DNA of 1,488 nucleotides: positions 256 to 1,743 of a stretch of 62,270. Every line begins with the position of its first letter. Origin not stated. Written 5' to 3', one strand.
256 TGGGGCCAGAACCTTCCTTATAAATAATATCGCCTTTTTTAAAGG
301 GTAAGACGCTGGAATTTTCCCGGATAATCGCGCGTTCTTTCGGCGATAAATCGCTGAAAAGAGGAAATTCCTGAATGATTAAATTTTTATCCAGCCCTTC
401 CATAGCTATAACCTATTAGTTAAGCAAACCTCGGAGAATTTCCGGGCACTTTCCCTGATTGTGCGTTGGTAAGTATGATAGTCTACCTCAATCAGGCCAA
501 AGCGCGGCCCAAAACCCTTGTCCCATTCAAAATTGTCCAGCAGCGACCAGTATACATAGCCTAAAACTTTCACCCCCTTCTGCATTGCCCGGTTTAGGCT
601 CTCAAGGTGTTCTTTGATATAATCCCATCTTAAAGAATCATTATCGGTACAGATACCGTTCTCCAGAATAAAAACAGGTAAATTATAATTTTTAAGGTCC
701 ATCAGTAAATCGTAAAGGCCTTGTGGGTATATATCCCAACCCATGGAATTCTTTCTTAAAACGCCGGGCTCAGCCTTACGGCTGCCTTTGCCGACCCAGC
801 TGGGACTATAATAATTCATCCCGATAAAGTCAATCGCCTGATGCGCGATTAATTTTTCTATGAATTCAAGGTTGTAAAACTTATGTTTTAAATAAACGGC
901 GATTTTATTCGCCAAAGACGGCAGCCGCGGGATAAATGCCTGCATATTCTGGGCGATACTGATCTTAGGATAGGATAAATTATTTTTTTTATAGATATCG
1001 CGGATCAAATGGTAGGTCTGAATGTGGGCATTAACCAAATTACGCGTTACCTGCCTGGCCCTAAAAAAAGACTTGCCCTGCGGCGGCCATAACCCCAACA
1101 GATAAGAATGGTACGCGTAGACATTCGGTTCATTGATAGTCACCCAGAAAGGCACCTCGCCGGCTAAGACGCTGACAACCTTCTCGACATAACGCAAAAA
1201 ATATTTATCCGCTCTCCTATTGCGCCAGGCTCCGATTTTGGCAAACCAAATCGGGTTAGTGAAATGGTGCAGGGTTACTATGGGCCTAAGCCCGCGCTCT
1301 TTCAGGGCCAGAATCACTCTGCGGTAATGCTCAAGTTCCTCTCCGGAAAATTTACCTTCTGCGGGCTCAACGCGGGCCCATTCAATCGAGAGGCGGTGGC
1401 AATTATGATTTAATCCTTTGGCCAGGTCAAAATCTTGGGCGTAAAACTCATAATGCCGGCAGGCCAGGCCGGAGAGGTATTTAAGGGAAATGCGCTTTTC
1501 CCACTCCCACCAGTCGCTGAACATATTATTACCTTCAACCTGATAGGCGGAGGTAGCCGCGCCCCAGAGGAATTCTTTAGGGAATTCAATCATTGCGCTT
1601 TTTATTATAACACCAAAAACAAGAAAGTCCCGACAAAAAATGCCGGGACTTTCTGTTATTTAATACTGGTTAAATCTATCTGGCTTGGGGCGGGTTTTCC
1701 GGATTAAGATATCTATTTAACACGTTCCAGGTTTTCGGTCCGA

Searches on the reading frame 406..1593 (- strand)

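Call 5: search_protein_families(library=pfam, proteins=[window:406-1593:-])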
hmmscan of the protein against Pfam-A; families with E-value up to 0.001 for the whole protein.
window:406-1593:- (395 aa): 2 families
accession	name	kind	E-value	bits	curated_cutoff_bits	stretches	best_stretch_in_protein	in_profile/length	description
PF00232.24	Glyco_hydro_1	-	1.4e-81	274.7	22.6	2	3-247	4-252/453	Glycosyl hydrolase family 1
PF00150.24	Cellulase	-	3.4e-05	23.9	23.5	1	51-349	23-269/272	Cellulase (glycosyl hydrolase family 5)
